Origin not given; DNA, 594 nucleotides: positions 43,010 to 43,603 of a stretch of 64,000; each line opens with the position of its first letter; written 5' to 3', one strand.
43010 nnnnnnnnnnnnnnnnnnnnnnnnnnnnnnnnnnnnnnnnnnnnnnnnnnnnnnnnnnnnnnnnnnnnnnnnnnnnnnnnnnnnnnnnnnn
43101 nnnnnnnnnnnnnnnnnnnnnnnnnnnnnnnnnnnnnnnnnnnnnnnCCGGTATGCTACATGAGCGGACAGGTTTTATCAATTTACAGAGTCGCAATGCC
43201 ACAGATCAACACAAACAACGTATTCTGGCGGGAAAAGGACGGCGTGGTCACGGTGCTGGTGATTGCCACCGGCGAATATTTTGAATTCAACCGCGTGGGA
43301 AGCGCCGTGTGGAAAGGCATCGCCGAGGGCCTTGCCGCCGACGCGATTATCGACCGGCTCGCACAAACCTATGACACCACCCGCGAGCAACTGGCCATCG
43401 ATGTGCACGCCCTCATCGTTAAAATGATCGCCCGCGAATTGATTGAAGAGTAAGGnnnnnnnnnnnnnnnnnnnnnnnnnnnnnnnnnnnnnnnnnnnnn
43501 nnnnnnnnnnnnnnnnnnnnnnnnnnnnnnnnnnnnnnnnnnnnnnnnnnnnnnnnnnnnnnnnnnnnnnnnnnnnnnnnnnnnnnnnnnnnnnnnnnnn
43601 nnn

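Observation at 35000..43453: Glycosyltransferase island next to tRNA-Lys: seven GT domains in five genes, no exporter, plus a prepilin-like protein, a PqqD-like protein and a small ORF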

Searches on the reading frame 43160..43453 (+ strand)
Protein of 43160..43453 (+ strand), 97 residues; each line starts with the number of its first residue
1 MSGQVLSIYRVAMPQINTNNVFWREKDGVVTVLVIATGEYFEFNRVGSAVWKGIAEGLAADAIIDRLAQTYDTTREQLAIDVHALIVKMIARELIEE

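Call 4: search_protein_families(library=pfam, proteins=[window:43160-43453:+], max_evalue=0.01)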
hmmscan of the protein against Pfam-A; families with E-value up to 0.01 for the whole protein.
window:43160-43453:+ (97 aa): 1 family
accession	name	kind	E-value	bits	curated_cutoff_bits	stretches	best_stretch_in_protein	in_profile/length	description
PF05402.18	PqqD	-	4.6e-13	49.7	23.4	1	33-95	5-67/67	Coenzyme PQQ synthesis protein D (PqqD)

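Call 6: search_protein_families(library=ncbifam, proteins=[window:43160-43453:+], max_evalue=0.01)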
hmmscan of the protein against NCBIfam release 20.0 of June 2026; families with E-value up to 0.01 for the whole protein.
window:43160-43453:+ (97 aa): 5 families
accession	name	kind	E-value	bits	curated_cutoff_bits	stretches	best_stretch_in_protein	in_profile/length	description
NF033536.1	lasso_PqqD_Bac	exception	3.3e-10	40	80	1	26-96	17-87/88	lasso peptide biosynthesis PqqD family chaperone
NF033530.1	lasso_PqqD_Strm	exception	1.7e-09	37.7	70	1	26-94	9-77/78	lasso peptide biosynthesis PqqD family chaperone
TIGR04302.1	geo_PqqD_fam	equivalog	1.2e-05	25.6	100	1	27-94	33-99/102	GeoRSP system PqqD family peptide chaperone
TIGR03859.1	PQQ_PqqD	equivalog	9.1e-05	22.3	46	1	35-95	21-80/81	pyrroloquinoline quinone biosynthesis peptide chaperone PqqD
NF050069.2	PqqD_rel_WgkC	exception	0.00012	22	110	1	38-90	29-81/103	PqqD family peptide maturation chaperone WgkC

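Call 81: find_homologous_proteins(query=A2, max_evalue=0.001)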
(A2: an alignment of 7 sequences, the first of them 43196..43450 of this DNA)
Query A2 (7 sequences) (85 aa, profile of the alignment): 17 proteins with E <= 0.001 among 705 candidates.
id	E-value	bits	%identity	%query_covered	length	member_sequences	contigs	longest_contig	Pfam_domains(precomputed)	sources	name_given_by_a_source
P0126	3.7e-41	157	73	99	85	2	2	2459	PF05402.19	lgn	-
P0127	1.7e-40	155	60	99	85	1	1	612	PF05402.19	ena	-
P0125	5.0e-40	153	100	100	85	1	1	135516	PF05402.19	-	-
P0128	1.1e-38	149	52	99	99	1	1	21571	PF05402.19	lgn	-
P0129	1.5e-38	149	55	100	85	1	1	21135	PF05402.19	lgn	-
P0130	1.4e-37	146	43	99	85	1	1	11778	PF05402.19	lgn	-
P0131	4.0e-35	138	55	100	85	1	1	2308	PF05402.19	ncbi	-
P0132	5.3e-35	137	58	100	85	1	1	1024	PF05402.19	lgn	-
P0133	2.4e-34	135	60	98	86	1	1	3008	PF05402.19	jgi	-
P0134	5.0e-34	134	55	100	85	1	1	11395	PF05402.19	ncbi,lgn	-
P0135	1.7e-32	129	49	100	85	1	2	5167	PF05402.19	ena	-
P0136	4.3e-32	128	64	100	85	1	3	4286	PF05402.19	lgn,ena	-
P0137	1.5e-31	126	57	99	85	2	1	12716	PF05402.19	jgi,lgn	-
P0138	4.3e-29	118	41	98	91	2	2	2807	PF05402.19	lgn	-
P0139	4.3e-8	51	32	78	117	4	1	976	PF05402.19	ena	-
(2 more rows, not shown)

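Call 82: find_encoding_contigs(protein=P0134, flank=10000, max_places=2)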
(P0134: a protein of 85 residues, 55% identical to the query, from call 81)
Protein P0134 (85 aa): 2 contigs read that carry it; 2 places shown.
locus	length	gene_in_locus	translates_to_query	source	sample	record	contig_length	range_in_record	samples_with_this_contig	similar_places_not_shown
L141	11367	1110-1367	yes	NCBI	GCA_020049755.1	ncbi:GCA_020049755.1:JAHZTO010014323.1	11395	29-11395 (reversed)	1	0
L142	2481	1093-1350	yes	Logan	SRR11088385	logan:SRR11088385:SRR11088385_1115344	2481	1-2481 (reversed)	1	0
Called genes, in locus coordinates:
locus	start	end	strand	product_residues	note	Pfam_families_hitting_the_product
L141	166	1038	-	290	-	PF00535:Glycos_transf_2, PF10111:Glyco_tranf_2_2, PF13641:Glyco_tranf_2_3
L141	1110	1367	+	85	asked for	PF05402:PqqD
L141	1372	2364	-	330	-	PF01547:SBP_bac_1, PF13531:SBP_bac_11, PF13343:SBP_bac_6 (weak)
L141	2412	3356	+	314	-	PF03706:LPG_synthase_TM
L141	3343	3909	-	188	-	PF20221:DUF6580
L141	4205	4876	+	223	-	-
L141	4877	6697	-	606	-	PF13522:GATase_6, PF13537:GATase_7, PF01380:SIS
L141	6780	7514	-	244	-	-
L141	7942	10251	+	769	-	PF00669:Flagellin_N, PF00700:Flagellin_C (weak)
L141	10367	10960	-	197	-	PF01625:PMSR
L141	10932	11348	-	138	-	PF01641:SelR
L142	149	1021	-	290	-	PF00535:Glycos_transf_2, PF10111:Glyco_tranf_2_2, PF13641:Glyco_tranf_2_3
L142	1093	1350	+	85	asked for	PF05402:PqqD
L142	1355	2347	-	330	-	PF01547:SBP_bac_1, PF13531:SBP_bac_11, PF13343:SBP_bac_6 (weak)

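Call 83: find_encoding_contigs(protein=P0137, flank=10000, max_places=2)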
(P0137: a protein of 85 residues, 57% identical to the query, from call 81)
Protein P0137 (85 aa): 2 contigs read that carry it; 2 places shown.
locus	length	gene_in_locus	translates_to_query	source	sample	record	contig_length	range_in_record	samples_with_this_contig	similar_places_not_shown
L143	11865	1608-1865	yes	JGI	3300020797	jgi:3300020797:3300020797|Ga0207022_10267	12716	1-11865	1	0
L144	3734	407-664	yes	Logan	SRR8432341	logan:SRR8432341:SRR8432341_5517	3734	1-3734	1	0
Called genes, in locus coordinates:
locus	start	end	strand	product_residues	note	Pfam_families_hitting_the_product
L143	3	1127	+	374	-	?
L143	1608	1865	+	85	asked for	PF05402:PqqD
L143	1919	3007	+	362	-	PF04577:Glyco_transf_61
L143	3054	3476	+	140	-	PF11162:DUF2946 (weak)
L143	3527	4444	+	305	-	-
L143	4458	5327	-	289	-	-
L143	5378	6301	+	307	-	PF13641:Glyco_tranf_2_3, PF00535:Glycos_transf_2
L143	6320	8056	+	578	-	PF00664:ABC_membrane, PF09818:ABC_ATPase (faint), PF00005:ABC_tran, PF02463:SMC_N, PF13304:AAA_21 (faint)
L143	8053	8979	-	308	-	PF01757:Acyl_transf_3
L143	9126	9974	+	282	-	PF13489:Methyltransf_23, PF08241:Methyltransf_11, PF08242:Methyltransf_12 (weak), PF13649:Methyltransf_25, PF13847:Methyltransf_31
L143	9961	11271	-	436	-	-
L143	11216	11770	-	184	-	PF00908:dTDP_sugar_isom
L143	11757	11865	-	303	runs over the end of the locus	PF01370:Epimerase, PF04321:RmlD_sub_bind, PF07993:NAD_binding_4 (faint), PF16363:GDP_Man_Dehyd (weak)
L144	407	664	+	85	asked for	PF05402:PqqD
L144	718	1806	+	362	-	PF04577:Glyco_transf_61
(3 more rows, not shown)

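Call 84: find_encoding_contigs(protein=P0135, flank=6000, max_places=2)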
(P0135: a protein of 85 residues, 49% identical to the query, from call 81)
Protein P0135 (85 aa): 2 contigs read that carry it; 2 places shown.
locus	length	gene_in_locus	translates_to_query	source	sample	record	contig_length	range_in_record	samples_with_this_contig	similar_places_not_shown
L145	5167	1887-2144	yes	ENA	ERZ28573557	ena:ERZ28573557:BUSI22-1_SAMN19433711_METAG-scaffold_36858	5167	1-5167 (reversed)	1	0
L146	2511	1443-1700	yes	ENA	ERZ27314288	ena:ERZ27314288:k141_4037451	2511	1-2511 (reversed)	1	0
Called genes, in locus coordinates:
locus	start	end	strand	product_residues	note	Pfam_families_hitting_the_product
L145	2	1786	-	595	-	?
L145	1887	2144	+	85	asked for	PF05402:PqqD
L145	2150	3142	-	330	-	PF01547:SBP_bac_1, PF13416:SBP_bac_8, PF13531:SBP_bac_11, PF13343:SBP_bac_6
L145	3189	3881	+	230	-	PF03706:LPG_synthase_TM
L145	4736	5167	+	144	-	?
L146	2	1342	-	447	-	?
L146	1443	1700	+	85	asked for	PF05402:PqqD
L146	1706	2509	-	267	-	?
